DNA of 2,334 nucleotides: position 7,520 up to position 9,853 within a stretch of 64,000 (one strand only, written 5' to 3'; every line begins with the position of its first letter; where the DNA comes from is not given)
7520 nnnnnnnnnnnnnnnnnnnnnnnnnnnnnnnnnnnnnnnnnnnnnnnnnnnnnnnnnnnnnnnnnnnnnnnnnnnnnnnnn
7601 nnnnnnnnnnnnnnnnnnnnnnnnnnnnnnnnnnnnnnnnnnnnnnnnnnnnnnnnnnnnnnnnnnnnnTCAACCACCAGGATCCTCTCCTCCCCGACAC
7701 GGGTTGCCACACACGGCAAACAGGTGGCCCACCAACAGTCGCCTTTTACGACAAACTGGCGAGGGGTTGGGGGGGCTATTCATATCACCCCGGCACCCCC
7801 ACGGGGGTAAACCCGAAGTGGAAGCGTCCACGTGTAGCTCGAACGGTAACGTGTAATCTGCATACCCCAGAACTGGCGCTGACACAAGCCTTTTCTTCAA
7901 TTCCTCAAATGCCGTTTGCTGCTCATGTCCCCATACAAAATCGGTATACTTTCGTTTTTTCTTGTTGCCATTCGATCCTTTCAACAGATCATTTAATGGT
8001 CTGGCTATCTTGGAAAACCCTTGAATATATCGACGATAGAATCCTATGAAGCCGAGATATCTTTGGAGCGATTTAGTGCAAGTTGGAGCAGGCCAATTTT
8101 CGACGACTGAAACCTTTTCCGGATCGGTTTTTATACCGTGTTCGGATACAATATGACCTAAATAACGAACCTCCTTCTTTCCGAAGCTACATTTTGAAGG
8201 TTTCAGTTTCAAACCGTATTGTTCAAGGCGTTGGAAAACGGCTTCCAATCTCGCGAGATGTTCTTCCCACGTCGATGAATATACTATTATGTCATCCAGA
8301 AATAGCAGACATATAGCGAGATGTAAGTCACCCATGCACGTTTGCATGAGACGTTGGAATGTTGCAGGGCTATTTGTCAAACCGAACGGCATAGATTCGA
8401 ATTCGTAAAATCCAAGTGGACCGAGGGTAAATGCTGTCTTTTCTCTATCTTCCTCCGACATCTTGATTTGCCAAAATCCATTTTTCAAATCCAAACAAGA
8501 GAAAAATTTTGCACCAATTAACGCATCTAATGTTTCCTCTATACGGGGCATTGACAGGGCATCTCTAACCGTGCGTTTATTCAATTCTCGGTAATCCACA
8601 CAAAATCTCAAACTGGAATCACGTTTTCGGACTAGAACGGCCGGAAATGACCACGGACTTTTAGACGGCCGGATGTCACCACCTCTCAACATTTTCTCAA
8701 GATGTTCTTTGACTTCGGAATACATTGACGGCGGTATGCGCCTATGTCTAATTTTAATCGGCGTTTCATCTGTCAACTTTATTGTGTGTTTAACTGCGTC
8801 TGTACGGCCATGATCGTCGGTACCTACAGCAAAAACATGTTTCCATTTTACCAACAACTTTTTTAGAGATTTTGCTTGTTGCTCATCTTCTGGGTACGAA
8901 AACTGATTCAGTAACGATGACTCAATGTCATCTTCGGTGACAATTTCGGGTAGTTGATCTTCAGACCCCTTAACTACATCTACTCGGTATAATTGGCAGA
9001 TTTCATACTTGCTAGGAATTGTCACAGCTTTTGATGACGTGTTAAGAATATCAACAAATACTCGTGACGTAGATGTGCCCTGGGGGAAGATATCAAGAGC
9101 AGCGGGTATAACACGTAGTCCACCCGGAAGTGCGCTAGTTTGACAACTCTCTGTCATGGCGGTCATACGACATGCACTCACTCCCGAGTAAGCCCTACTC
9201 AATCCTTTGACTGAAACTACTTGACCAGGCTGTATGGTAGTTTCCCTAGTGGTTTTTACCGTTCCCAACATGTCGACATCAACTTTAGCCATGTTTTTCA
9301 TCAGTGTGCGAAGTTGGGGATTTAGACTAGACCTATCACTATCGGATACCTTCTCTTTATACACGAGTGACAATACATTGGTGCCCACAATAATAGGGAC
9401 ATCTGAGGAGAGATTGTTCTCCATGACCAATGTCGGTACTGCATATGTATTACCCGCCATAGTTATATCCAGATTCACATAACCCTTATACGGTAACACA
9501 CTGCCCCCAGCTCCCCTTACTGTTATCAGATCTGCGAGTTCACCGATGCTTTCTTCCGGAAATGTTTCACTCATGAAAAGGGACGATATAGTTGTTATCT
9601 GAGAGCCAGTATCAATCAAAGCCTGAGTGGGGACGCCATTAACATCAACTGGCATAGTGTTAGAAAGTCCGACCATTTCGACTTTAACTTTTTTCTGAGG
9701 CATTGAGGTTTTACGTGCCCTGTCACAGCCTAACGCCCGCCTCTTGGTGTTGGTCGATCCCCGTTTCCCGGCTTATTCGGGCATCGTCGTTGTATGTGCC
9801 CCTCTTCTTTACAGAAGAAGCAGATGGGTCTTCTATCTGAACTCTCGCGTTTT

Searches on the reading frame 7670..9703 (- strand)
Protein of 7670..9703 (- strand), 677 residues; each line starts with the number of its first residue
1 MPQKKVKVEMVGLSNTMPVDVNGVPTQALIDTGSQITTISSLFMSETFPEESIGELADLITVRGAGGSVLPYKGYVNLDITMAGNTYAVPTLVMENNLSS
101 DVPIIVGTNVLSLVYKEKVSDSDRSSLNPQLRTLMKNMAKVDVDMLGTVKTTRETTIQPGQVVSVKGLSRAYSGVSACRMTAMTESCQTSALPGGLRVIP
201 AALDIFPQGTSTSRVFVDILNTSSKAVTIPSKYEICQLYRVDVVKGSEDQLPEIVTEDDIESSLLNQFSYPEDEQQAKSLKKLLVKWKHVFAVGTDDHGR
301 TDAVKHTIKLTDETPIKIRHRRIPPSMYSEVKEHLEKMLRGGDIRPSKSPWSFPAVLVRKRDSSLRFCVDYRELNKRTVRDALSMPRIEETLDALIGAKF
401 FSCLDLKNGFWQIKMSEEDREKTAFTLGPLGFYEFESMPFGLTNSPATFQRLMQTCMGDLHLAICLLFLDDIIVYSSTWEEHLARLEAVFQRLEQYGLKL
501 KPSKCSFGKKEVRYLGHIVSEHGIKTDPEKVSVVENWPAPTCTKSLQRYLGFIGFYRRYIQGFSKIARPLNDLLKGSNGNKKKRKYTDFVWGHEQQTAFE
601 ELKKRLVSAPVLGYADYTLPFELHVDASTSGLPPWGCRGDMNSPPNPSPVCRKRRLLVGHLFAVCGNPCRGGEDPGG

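Call 39: search_protein_families(library=pfam, proteins=[window:7670-9703:-], max_evalue=0.001)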
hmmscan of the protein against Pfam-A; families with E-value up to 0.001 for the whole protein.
window:7670-9703:- (677 aa): 4 families
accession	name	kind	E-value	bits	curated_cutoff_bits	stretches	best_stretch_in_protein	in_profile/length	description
PF00078.32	RVT_1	-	5.9e-38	131.1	29.6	1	358-519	1-205/205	Reverse transcriptase (RNA-dependent DNA polymerase)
PF17919.7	RT_RNaseH_2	-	1.8e-10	41.2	29.8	1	591-632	1-42/100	RNase H-like domain found in reverse transcriptase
PF13650.11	Asp_protease_2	-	6.6e-07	30.4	24.3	1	18-109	2-89/90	Aspartyl protease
PF13975.11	gag-asp_proteas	-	2.6e-06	28.3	28.2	1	18-112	2-91/92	gag-polyprotein putative aspartyl protease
